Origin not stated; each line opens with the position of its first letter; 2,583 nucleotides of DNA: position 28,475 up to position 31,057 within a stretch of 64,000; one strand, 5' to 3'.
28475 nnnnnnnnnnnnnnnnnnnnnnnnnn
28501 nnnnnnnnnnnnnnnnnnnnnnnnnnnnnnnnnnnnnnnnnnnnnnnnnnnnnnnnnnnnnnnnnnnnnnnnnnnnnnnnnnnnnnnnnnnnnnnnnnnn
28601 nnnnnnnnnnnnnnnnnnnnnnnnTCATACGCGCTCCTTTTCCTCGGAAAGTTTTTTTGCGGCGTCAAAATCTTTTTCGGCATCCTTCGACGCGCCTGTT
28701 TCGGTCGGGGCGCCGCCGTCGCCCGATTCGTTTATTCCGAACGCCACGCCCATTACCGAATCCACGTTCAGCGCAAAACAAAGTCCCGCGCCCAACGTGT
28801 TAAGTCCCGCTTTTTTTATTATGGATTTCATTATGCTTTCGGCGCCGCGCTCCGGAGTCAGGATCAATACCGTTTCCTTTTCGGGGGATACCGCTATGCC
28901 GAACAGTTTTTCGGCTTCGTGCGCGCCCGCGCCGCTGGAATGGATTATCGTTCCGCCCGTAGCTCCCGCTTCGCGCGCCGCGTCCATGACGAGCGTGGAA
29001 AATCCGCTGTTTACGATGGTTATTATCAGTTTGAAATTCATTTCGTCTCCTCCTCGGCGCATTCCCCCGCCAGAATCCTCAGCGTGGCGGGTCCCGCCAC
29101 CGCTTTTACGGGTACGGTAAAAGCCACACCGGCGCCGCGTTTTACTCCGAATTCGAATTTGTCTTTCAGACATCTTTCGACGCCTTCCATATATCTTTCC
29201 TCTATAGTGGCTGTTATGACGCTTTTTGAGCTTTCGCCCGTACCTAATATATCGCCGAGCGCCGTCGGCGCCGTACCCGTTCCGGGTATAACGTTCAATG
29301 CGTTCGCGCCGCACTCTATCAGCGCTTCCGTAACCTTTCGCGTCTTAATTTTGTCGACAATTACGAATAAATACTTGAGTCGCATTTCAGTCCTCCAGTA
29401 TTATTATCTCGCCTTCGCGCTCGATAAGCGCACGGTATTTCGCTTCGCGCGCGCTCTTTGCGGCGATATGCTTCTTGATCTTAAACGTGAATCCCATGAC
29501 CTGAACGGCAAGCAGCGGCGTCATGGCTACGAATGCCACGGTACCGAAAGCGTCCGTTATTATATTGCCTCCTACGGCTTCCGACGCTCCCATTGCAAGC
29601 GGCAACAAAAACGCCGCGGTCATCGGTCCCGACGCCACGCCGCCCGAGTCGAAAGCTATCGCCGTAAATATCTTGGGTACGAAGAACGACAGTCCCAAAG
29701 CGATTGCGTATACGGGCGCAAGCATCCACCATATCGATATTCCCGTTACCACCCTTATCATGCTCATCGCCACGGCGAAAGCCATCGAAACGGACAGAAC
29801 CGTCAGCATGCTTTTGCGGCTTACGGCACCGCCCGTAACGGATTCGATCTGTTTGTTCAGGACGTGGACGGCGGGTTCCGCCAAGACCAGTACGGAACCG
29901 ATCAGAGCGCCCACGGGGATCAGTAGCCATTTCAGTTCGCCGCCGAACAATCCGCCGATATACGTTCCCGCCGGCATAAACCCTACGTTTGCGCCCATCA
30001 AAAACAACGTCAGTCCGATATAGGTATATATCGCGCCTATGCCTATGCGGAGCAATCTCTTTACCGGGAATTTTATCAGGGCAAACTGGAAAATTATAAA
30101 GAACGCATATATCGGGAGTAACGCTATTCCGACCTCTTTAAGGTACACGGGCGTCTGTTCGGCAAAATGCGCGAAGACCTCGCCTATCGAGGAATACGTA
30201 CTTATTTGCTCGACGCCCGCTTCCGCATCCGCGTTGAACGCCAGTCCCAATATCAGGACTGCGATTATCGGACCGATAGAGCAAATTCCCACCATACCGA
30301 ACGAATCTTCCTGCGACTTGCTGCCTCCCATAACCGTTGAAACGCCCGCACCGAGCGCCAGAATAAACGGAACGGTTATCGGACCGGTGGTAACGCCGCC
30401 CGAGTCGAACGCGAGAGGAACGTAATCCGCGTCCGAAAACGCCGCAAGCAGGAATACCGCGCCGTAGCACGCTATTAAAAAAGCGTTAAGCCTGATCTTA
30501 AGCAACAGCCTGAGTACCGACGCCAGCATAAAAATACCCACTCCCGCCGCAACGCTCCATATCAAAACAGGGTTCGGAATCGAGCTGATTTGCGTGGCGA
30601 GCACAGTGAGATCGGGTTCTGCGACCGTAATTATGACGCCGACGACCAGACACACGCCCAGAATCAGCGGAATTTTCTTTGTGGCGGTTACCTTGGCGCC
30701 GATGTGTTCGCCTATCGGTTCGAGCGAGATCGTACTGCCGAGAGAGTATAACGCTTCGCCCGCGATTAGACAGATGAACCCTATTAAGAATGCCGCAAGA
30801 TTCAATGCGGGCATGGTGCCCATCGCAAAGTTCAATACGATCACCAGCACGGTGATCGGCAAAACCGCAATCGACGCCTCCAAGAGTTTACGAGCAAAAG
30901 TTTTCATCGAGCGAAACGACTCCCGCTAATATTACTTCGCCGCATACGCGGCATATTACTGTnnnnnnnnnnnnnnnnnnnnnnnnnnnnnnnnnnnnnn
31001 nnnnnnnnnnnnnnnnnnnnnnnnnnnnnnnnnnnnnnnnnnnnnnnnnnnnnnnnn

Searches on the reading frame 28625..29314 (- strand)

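Call 6: search_protein_families(library=pfam, proteins=[window:28625-29314:-], max_evalue=0.01)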
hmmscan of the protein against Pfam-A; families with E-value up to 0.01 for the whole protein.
window:28625-29314:- (229 aa): 1 family
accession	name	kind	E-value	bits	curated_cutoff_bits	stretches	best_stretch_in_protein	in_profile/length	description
PF00543.27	P-II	-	1.2e-07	32.4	25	1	95-188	2-96/102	Nitrogen regulatory protein P-II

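Call 7: search_protein_families(library=ncbifam, proteins=[window:28625-29314:-], max_evalue=0.01)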
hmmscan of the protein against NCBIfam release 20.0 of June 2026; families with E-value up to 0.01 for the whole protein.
window:28625-29314:- (229 aa): 0 families

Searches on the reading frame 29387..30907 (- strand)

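Call 6: search_protein_families(library=pfam, proteins=[window:29387-30907:-], max_evalue=0.01)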
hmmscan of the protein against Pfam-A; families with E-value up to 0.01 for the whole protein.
window:29387-30907:- (506 aa): 1 family
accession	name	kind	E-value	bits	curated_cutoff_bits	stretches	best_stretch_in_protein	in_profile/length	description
PF07556.16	DUF1538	-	2e-127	423.1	22.6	2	266-473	1-210/211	Protein of unknown function (DUF1538)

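Call 7: search_protein_families(library=ncbifam, proteins=[window:29387-30907:-], max_evalue=0.01)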
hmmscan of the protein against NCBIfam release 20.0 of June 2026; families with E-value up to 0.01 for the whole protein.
window:29387-30907:- (506 aa): 2 families
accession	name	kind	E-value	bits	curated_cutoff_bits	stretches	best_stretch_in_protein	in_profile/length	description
NF041628.1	NaLiK_antip_UmpB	equivalog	8.3e-39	133.5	500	2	7-218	6-236/252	Na,Li,K/H(+) antiporter subunit UmpB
NF041627.1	NaLiK_antip_UmpA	equivalog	2e-38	132.1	490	2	6-222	6-241/243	Na,Li,K/H(+) antiporter subunit UmpA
